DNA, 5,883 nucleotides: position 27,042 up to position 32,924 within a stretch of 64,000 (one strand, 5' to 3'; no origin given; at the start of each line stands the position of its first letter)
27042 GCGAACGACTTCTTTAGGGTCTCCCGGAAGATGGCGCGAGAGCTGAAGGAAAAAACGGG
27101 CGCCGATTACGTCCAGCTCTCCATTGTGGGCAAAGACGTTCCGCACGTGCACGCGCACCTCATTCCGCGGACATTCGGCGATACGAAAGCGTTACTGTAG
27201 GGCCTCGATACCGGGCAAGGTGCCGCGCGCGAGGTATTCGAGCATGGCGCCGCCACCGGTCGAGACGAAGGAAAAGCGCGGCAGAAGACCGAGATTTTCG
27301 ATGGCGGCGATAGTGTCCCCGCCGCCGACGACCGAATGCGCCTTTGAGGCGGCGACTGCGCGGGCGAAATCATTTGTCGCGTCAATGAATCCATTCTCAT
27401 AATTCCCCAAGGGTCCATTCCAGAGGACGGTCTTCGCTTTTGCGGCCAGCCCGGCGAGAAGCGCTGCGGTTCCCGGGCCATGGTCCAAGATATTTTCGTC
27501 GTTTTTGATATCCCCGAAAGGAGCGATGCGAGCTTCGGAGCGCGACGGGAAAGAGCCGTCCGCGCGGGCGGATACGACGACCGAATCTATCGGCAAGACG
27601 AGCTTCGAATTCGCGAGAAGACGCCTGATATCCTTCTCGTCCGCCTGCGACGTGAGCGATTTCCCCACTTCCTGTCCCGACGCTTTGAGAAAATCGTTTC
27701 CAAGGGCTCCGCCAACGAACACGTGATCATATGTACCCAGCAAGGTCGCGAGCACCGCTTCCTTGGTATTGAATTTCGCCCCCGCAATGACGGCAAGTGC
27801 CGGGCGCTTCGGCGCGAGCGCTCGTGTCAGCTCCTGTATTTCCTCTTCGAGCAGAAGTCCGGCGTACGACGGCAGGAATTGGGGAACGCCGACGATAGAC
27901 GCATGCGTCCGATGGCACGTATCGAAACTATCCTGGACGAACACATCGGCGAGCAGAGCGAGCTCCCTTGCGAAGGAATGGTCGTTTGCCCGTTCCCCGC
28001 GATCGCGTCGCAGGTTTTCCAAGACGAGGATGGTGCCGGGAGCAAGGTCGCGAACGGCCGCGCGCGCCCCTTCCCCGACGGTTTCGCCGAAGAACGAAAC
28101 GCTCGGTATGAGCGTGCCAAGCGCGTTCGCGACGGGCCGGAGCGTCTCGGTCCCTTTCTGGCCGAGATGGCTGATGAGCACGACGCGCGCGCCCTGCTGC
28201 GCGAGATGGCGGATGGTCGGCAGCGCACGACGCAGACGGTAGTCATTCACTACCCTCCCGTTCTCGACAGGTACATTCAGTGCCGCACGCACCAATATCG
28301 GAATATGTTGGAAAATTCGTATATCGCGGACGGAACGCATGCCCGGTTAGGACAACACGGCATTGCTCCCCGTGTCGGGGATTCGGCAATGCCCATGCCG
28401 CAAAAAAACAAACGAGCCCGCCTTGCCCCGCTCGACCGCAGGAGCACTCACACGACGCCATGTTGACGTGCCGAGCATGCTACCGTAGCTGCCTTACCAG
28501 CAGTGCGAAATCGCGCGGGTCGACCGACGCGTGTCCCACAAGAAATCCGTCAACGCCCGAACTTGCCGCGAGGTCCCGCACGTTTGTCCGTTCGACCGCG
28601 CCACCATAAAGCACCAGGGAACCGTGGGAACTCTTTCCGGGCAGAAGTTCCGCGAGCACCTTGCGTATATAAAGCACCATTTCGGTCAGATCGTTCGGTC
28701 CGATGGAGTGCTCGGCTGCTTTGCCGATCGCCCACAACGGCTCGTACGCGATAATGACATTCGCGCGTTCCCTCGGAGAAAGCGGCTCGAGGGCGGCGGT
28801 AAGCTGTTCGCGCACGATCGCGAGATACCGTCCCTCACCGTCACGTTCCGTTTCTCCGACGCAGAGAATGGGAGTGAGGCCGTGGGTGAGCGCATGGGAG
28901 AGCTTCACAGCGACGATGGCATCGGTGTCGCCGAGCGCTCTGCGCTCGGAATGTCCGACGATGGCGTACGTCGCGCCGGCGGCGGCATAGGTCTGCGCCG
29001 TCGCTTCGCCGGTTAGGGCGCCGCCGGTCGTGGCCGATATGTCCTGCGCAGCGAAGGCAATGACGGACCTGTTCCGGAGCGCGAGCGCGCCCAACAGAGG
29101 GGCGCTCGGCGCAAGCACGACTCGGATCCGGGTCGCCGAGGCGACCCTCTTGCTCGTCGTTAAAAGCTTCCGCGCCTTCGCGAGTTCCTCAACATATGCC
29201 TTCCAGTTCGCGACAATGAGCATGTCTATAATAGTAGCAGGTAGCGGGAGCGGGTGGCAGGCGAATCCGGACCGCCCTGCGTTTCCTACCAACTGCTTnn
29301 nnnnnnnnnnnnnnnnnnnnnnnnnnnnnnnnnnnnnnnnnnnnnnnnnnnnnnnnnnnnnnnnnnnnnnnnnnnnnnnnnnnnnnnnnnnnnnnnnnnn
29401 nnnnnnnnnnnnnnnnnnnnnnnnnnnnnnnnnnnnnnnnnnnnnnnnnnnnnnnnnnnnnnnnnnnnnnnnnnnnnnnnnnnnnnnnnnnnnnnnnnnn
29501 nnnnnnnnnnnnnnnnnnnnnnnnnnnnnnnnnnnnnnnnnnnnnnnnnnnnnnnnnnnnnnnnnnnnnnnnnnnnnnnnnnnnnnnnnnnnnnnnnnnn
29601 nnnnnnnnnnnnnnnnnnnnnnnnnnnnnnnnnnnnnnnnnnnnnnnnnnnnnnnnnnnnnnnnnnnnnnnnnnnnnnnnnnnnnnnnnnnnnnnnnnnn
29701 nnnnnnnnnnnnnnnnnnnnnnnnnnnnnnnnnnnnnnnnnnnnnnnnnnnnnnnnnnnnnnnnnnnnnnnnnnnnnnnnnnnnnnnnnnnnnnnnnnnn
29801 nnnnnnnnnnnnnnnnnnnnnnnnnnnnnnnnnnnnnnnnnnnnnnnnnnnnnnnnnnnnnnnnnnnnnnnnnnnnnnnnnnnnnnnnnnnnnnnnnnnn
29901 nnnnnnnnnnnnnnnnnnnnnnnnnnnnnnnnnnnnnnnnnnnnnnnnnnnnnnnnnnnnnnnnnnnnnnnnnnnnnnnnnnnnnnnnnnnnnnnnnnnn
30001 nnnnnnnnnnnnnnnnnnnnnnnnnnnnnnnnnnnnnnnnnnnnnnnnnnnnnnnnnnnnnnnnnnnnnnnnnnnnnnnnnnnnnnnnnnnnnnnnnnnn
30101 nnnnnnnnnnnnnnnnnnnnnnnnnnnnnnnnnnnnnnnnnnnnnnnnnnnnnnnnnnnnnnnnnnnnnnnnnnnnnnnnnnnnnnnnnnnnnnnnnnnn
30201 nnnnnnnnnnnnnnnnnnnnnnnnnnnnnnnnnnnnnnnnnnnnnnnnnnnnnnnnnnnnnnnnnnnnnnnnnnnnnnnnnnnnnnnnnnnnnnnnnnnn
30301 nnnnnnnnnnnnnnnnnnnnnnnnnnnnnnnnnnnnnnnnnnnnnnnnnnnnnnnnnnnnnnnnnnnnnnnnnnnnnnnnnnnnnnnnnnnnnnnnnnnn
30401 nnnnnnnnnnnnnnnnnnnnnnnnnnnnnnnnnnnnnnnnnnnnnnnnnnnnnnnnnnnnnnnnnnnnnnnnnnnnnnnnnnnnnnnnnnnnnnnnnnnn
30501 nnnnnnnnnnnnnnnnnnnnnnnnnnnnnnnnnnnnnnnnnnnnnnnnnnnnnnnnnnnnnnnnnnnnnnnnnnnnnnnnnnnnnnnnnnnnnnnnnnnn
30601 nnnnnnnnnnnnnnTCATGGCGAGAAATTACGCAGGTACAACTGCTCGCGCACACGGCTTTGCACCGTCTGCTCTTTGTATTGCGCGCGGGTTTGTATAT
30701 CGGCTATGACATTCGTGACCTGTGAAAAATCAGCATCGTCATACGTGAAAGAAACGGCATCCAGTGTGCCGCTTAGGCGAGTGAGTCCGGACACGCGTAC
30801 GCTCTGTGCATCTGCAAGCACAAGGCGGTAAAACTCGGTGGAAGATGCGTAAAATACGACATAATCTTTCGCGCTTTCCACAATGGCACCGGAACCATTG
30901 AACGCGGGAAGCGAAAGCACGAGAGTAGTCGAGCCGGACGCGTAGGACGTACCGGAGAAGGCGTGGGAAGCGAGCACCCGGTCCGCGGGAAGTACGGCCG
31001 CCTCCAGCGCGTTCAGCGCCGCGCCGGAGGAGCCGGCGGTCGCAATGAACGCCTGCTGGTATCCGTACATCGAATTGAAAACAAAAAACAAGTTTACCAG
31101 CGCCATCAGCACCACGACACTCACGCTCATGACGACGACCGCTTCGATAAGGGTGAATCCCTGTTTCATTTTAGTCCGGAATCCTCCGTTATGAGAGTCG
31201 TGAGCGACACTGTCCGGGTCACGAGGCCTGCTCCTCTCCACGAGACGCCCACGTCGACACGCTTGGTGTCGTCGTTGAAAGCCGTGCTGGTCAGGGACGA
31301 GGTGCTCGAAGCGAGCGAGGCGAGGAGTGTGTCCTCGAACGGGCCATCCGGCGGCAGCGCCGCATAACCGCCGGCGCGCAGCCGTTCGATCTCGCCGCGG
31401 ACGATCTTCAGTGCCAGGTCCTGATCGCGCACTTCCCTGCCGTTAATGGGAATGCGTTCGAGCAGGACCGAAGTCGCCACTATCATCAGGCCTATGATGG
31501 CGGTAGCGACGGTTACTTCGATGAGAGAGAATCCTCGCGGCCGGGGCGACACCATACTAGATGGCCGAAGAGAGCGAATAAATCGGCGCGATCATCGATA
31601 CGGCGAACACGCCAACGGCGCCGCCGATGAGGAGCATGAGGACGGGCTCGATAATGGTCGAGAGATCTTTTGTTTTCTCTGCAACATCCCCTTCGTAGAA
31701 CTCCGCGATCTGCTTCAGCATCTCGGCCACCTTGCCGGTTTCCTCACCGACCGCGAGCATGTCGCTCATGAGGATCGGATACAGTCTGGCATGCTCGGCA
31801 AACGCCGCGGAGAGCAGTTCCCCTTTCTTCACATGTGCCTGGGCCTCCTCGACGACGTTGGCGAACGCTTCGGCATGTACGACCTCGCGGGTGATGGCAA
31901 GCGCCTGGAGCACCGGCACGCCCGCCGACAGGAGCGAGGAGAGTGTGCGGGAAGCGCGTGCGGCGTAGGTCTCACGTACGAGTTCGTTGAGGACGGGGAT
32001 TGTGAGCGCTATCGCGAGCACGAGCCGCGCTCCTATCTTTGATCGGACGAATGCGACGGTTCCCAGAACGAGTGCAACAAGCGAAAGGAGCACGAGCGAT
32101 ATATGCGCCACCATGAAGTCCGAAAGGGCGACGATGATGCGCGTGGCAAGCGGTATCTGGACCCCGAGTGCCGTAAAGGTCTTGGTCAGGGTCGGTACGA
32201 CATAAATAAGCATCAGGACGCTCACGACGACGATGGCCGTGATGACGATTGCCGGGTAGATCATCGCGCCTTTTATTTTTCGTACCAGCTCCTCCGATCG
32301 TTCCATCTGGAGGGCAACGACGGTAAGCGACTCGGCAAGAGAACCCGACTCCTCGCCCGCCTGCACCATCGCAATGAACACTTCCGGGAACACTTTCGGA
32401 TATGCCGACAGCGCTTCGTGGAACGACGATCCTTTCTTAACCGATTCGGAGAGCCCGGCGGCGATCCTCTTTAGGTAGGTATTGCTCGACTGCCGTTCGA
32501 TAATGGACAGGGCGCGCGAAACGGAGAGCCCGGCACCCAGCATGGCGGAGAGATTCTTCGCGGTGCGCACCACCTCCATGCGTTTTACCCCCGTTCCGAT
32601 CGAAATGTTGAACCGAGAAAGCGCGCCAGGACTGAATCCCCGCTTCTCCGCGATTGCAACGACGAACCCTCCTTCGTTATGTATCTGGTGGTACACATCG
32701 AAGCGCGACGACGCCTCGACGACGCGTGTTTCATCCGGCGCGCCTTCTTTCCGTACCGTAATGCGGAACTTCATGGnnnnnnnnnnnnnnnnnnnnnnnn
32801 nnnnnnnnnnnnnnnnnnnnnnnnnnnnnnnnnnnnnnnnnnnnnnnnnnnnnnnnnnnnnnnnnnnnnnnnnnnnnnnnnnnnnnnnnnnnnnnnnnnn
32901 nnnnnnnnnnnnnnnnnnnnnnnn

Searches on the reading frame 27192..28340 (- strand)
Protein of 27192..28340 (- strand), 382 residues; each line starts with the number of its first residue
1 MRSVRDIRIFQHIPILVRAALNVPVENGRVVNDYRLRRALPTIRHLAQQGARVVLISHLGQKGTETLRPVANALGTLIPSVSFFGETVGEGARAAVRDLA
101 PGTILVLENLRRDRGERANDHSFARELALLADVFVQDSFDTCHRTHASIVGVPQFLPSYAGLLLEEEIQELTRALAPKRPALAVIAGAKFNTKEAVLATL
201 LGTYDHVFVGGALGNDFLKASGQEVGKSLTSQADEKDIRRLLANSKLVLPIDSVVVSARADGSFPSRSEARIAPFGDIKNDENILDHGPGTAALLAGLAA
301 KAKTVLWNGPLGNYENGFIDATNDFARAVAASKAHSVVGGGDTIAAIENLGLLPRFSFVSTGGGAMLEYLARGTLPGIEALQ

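Call 67: search_protein_families(library=pfam, proteins=[window:27192-28340:-], max_evalue=0.001)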
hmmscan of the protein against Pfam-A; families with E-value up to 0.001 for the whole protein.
window:27192-28340:- (382 aa): 1 family
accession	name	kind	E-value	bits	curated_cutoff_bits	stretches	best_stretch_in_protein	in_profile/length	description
PF00162.24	PGK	-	7.3e-106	354.8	27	1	12-371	8-377/379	Phosphoglycerate kinase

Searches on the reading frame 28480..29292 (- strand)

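Call 67: search_protein_families(library=pfam, proteins=[window:28480-29292:-], max_evalue=0.001)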
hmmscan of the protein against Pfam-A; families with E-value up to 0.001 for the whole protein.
window:28480-29292:- (270 aa): 1 family
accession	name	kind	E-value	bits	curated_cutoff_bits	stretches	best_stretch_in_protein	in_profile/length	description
PF00121.24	TIM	-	7.4e-61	206.2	20.1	1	24-267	1-243/245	Triosephosphate isomerase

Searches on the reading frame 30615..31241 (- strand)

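Call 90: search_protein_families(library=pfam, proteins=[window:30615-31241:-], max_evalue=0.0001)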
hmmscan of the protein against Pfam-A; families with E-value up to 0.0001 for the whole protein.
window:30615-31241:- (208 aa): 1 family
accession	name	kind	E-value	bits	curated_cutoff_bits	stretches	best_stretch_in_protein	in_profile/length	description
PF07963.17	N_methyl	-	1.7e-05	24.7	21.2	1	24-48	2-26/27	Prokaryotic N-terminal methylation motif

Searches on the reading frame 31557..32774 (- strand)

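Call 90: search_protein_families(library=pfam, proteins=[window:31557-32774:-], max_evalue=0.0001)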
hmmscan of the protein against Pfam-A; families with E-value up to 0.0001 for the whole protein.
window:31557-32774:- (405 aa): 1 family
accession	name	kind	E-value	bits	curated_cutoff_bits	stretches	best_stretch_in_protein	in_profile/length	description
PF00482.28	T2SSF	-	6.7e-57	191.3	25.2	2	73-194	3-125/125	Type II secretion system (T2SS), protein F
